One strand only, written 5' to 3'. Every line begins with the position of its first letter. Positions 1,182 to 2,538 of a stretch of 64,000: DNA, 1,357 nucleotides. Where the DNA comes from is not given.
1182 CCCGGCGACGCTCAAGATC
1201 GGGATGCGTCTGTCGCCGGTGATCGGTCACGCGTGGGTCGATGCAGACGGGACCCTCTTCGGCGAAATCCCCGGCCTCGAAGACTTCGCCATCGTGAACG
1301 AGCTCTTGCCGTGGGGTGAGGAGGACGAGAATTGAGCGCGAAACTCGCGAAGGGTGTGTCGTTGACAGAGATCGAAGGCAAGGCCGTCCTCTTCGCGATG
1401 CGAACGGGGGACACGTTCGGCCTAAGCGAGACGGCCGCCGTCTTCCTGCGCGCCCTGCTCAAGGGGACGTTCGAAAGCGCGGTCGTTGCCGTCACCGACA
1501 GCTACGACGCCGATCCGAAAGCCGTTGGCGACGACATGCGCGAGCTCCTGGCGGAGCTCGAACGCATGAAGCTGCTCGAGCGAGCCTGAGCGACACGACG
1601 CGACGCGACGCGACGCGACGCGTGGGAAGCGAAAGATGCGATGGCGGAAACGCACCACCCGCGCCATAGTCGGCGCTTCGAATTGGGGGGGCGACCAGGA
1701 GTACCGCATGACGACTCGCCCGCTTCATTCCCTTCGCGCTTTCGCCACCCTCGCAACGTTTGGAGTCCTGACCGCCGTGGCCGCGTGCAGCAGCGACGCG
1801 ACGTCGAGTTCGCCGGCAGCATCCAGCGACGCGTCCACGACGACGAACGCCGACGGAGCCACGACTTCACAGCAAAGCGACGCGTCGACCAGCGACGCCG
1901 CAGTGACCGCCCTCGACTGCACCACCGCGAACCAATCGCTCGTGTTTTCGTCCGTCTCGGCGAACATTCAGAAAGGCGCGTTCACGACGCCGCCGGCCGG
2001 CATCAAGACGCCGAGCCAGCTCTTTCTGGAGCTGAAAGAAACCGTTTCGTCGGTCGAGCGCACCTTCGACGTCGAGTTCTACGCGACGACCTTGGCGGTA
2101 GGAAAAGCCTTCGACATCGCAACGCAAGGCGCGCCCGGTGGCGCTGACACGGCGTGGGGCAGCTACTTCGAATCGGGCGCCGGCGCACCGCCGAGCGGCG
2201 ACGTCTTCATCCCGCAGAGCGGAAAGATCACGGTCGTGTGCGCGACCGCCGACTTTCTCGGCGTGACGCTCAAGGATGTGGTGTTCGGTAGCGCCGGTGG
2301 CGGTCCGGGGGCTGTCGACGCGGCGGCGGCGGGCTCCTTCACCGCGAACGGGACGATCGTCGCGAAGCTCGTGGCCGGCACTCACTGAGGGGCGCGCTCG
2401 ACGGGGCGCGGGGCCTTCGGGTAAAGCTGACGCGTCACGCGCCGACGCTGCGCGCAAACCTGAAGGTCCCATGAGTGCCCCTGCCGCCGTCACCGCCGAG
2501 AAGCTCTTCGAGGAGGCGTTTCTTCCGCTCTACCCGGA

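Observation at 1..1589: Partial lasso-peptide biosynthetic cluster at the window edge with divergent cyclase and B2-B1 order; no precursor gene visible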

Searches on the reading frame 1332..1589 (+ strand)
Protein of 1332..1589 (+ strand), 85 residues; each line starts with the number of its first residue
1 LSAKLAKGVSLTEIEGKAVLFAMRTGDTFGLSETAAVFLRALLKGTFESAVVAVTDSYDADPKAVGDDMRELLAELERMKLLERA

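Call 5: search_protein_families(library=pfam, proteins=[window:1332-1586:+], max_evalue=0.1)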
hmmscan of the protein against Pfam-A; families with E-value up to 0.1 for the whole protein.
seq(85 aa): 2 families
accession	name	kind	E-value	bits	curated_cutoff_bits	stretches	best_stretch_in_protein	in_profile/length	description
PF05402.18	PqqD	-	3.2e-09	37.4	23.4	1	18-81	2-66/67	Coenzyme PQQ synthesis protein D (PqqD)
PF12169.13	DNA_pol3_gamma3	-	0.014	15.6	24.4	1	37-83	18-68/143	DNA polymerase III subunits gamma and tau domain III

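Call 6: search_protein_families(library=ncbifam, proteins=[window:1332-1586:+], max_evalue=0.1)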
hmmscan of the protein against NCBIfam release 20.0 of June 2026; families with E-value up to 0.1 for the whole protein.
seq(85 aa): 6 families
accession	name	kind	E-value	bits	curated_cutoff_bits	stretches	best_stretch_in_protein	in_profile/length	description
NF033530.1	lasso_PqqD_Strm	exception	2.8e-13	49.9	70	1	7-81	2-77/78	lasso peptide biosynthesis PqqD family chaperone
TIGR04353.1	PqqD_rel_X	equivalog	3.4e-06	27.9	35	1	15-83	2-74/74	HPr-rel-A system PqqD family peptide chaperone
NF006740.0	PRK09268.1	equivalog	0.022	13.8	539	1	36-80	105-149/431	acetyl-CoA C-acetyltransferase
TIGR04248.1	SCM_PqqD_rel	equivalog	0.041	14.1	100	1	13-76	11-75/84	SynChlorMet cassette protein ScmD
NF038044.1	act_def_assoc_B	subfamily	0.061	13.8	45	1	4-74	2-55/63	actinodefensin-associated protein B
NF033536.1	lasso_PqqD_Bac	exception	0.089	12.9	80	1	7-83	10-87/88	lasso peptide biosynthesis PqqD family chaperone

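Call 7: find_encoding_contigs(protein=window:1332-1589:+, flank=10000, max_places=6)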
Protein window:1332-1589:+ (85 aa): 23 contigs read that carry it; 6 places shown.
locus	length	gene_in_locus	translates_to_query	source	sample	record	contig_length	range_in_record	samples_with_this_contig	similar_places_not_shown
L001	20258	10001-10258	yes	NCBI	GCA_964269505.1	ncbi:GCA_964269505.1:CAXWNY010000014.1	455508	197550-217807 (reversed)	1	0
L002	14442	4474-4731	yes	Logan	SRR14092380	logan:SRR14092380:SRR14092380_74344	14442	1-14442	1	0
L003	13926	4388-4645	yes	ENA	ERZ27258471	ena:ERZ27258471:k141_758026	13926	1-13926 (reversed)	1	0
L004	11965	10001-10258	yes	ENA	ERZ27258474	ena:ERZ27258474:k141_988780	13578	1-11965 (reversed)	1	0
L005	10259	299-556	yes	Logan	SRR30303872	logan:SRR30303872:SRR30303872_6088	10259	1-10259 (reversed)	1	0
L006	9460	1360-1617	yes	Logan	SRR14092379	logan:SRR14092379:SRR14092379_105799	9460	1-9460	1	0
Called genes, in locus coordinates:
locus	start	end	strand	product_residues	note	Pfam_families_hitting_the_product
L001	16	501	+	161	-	-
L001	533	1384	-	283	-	-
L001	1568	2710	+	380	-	PF00491:Arginase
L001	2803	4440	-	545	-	-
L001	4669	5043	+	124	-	-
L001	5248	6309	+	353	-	-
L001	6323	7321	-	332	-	-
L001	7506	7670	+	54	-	-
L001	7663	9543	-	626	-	PF00733:Asn_synthase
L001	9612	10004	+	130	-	PF13471:Transglut_core3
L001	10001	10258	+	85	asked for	PF05402:PqqD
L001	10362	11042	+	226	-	-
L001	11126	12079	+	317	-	-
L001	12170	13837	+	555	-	PF00672:HAMP, PF00512:HisKA, PF02518:HATPase_c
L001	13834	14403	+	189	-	PF08534:Redoxin, PF00578:AhpC-TSA, PF00085:Thioredoxin, PF13098:Thioredoxin_2, PF13905:Thioredoxin_8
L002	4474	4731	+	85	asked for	PF05402:PqqD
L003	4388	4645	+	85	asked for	PF05402:PqqD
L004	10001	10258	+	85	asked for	PF05402:PqqD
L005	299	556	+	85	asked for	PF05402:PqqD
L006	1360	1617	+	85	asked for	PF05402:PqqD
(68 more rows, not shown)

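Call 29: search_solved_structures(query=window:1332-1586:+, max_evalue=1, show_alignments=1)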
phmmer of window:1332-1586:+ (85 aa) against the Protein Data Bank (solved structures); distinct sequences matched with E-value up to 1: 7.
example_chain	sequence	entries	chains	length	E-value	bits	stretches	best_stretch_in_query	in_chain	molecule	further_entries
5sxy_A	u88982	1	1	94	0.00078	22.9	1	5-84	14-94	Bifunctional coenzyme PQQ synthesis protein C/D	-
5v1u_A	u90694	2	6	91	0.00079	22.9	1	4-83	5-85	TbiB1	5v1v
5vrd_D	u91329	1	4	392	0.011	19.3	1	5-84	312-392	Bifunctional coenzyme PQQ synthesis protein C/D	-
1ybd_A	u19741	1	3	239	0.042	17.5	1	15-64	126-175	Uridylate kinase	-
6jx3_B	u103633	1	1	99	0.11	16.1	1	5-76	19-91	TfuB1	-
3ek5_A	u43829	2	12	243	0.42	14.3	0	15-70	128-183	Uridylate kinase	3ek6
4a7w_A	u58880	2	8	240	0.48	14.1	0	15-67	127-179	URIDYLATE KINASE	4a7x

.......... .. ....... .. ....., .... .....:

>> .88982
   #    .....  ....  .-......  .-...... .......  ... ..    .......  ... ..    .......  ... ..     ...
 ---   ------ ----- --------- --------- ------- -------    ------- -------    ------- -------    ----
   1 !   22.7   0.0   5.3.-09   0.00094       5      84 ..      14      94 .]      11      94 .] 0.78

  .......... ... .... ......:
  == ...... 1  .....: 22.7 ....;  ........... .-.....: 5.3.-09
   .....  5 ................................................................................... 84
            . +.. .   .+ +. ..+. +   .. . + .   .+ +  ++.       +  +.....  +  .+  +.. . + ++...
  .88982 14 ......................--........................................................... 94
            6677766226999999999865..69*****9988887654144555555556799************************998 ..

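Call 65: search_solved_structures(query=window:1332-1586:+, max_evalue=0.2, show_alignments=5)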
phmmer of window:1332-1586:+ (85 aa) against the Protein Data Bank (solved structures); distinct sequences matched with E-value up to 0.2: 5.
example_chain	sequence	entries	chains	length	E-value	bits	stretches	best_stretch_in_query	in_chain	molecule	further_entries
5sxy_A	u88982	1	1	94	0.00078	22.9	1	5-84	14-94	Bifunctional coenzyme PQQ synthesis protein C/D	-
5v1u_A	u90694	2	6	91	0.00079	22.9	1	4-83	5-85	TbiB1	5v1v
5vrd_D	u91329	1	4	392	0.011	19.3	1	5-84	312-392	Bifunctional coenzyme PQQ synthesis protein C/D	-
1ybd_A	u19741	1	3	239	0.042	17.5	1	15-64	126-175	Uridylate kinase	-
6jx3_B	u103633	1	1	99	0.11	16.1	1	5-76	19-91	TfuB1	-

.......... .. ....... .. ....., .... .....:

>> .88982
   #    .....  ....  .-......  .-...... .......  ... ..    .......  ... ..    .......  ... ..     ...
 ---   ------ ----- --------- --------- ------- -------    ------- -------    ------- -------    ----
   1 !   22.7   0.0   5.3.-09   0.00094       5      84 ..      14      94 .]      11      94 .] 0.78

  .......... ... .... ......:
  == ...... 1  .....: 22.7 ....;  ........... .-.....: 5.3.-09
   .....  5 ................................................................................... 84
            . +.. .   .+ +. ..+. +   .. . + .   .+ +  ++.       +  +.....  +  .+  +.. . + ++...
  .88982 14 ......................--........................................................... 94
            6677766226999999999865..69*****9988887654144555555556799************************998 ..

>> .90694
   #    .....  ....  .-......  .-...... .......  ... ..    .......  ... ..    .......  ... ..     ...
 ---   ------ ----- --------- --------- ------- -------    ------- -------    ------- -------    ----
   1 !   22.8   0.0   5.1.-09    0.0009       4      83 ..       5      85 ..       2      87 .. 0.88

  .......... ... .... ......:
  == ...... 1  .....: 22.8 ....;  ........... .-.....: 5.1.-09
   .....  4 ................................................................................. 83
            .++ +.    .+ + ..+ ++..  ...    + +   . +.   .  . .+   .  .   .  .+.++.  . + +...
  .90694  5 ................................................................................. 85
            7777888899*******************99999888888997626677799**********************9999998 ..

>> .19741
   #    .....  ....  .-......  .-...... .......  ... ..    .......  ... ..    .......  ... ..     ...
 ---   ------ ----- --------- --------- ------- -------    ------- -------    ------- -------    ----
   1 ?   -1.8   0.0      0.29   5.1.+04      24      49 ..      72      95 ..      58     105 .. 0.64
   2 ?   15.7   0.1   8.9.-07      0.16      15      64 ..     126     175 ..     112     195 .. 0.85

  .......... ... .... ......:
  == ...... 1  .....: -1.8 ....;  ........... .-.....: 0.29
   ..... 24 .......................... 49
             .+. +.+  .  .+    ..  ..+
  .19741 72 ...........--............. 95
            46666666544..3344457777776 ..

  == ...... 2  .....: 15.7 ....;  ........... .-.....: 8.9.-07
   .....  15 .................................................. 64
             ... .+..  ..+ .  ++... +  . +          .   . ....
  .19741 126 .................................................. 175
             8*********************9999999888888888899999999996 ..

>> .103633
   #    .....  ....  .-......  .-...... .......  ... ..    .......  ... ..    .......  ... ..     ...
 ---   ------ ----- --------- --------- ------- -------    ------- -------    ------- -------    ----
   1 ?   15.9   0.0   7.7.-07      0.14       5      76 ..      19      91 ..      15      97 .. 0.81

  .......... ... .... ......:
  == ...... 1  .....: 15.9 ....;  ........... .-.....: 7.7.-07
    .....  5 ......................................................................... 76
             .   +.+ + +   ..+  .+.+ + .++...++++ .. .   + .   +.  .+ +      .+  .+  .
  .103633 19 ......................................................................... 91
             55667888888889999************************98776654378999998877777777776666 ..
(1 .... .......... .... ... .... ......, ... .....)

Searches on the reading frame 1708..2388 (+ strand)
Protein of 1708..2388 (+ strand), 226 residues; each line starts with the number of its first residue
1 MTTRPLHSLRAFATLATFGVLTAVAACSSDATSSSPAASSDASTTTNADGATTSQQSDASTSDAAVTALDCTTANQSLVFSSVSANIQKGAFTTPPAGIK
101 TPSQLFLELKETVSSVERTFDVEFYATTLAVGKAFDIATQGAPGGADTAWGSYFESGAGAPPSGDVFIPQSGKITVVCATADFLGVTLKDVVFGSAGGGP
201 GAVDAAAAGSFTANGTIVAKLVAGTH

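Call 5: search_protein_families(library=pfam, proteins=[window:1708-2385:+], max_evalue=0.1)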
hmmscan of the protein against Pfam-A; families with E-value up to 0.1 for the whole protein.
seq(226 aa): 1 family
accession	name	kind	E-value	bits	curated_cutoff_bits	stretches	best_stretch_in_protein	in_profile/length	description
PF21827.1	New_glue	-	0.071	13.3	31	0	14-77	6-64/94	New glue protein family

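Call 6: search_protein_families(library=ncbifam, proteins=[window:1708-2385:+], max_evalue=0.1)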
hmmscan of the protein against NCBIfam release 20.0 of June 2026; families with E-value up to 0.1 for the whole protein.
seq(226 aa): 0 families

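Call 45: find_encoding_contigs(protein=window:1708-2388:+, flank=10000, max_places=5)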
Protein window:1708-2388:+ (226 aa): no gene with exactly this product is on record in the collection.
